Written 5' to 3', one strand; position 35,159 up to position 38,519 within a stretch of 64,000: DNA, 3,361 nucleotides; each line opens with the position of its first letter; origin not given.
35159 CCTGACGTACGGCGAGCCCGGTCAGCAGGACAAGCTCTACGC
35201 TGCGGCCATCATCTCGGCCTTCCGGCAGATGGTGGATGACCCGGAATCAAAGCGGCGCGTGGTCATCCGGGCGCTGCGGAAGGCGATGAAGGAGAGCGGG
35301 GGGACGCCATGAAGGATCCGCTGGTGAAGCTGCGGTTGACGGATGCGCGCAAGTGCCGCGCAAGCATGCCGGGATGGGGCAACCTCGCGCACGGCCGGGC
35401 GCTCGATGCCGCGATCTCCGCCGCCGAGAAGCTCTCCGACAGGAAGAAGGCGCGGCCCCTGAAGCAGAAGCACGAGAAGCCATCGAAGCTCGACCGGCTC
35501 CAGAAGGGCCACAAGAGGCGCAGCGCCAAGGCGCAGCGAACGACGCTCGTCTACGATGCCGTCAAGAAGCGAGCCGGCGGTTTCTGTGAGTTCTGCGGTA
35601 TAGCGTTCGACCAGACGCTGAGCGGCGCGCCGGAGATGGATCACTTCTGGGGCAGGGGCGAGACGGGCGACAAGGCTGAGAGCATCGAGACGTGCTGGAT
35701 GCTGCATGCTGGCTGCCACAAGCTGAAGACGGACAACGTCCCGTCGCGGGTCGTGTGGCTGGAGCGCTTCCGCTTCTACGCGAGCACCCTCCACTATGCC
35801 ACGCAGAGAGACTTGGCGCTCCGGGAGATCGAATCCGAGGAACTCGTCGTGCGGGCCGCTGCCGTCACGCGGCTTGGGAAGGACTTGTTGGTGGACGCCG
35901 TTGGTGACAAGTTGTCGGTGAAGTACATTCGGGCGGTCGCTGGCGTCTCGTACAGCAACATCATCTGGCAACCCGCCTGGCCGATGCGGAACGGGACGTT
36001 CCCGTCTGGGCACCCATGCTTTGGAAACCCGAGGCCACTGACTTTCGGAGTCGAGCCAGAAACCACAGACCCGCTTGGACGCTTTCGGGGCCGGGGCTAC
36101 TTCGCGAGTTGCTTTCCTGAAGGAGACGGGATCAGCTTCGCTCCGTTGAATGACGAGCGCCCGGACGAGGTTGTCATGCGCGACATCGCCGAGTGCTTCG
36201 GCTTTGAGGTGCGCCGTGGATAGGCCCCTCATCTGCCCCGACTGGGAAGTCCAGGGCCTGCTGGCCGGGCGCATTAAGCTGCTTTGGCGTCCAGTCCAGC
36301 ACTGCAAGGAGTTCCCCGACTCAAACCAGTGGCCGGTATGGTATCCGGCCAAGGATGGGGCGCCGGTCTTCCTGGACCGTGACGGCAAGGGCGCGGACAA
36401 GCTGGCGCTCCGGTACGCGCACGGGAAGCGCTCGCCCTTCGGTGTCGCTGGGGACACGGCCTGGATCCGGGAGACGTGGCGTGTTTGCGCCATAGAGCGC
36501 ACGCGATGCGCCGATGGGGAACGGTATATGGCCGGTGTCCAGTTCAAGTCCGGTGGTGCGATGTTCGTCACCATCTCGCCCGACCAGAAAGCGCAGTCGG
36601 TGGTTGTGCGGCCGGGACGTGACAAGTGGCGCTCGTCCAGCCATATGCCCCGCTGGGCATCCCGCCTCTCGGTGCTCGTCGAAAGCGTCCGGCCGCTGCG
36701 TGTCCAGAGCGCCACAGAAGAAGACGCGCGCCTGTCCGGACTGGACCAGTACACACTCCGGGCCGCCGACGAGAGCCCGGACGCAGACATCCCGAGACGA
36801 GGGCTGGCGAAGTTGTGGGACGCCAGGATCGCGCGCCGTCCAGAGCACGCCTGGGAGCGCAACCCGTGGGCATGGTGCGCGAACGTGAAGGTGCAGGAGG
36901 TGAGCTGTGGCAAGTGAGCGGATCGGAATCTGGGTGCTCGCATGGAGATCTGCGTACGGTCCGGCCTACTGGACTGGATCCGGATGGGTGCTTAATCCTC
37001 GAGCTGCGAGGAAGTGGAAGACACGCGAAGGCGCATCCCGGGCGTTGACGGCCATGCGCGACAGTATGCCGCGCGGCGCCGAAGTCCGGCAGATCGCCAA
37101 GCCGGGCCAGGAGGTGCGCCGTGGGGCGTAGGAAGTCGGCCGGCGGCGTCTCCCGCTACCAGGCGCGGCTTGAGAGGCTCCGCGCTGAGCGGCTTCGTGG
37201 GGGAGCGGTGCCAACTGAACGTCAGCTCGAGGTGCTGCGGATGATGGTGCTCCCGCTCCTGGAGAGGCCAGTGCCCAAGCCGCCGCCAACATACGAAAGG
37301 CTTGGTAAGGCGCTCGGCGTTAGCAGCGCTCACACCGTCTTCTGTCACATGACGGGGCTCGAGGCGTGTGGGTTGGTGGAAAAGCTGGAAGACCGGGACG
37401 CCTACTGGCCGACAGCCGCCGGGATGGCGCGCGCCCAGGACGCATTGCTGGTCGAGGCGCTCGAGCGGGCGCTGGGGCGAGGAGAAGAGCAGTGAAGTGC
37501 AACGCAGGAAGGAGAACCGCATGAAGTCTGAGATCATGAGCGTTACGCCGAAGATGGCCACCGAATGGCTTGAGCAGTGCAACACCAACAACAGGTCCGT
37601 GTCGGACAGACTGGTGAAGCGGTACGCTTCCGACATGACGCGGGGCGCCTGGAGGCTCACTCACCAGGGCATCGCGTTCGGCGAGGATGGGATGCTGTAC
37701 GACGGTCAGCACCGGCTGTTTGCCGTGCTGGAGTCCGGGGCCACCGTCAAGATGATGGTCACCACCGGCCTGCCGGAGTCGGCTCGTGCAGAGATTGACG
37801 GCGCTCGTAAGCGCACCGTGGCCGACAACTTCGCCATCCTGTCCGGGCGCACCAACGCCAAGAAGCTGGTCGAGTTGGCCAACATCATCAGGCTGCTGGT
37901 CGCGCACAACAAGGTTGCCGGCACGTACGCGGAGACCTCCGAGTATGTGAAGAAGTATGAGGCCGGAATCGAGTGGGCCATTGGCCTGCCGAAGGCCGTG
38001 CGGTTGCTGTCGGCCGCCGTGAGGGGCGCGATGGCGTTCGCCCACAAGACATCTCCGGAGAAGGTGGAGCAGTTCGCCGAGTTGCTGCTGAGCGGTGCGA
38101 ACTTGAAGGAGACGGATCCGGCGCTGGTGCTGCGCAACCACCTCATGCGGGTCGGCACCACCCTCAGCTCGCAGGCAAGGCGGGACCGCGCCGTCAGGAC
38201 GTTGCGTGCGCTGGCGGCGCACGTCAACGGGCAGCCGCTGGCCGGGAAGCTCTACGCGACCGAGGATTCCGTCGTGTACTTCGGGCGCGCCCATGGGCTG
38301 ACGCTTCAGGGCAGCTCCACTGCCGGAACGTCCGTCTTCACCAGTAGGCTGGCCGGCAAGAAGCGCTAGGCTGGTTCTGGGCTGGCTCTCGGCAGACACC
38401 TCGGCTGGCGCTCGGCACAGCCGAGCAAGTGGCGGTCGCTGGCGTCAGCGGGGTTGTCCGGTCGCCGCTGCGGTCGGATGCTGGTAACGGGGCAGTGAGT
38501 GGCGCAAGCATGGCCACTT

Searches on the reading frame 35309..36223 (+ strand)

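Call 49: search_protein_families(library=phrogs, proteins=[window:35309-36223:+], max_evalue=0.001)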
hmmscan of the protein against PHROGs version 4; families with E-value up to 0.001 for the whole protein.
window:35309-36223:+ (304 aa): 5 families
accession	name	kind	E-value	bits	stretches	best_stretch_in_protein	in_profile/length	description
phrog_7785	-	DNA, RNA and nucleotide metabolism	3.1e-05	25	1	43-159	22-131/147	HNH endonuclease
phrog_2255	-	DNA, RNA and nucleotide metabolism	0.00013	22.5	1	52-143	74-171/211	HNH endonuclease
phrog_144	-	DNA, RNA and nucleotide metabolism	0.00017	22.3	1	60-142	56-134/175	HNH endonuclease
phrog_1271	-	DNA, RNA and nucleotide metabolism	0.00026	21.5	1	68-144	243-319/361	HNH endonuclease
phrog_333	-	DNA, RNA and nucleotide metabolism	0.00045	21.4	1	67-143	10-81/138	HNH endonuclease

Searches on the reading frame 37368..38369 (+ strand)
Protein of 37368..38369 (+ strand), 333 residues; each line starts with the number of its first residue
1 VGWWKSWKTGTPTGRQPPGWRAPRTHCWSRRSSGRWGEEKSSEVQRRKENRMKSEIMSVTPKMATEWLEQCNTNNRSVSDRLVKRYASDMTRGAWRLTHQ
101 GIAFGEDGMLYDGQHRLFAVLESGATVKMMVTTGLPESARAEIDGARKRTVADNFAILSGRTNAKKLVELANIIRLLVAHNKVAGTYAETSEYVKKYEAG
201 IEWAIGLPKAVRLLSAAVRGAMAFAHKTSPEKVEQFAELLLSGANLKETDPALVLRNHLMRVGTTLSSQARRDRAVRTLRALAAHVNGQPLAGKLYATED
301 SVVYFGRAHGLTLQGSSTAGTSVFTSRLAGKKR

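Call 49: search_protein_families(library=phrogs, proteins=[window:37368-38369:+], max_evalue=0.001)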
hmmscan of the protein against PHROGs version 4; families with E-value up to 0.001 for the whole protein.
window:37368-38369:+ (333 aa): 1 family
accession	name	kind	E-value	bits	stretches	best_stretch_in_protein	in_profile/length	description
phrog_5931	-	unknown function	3.2e-51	175.5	1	48-292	4-260/282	-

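Call 88: search_protein_families(library=pfam, proteins=[window:37368-38369:+], max_evalue=0.01)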
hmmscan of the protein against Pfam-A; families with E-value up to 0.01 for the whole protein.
window:37368-38369:+ (333 aa): 0 families
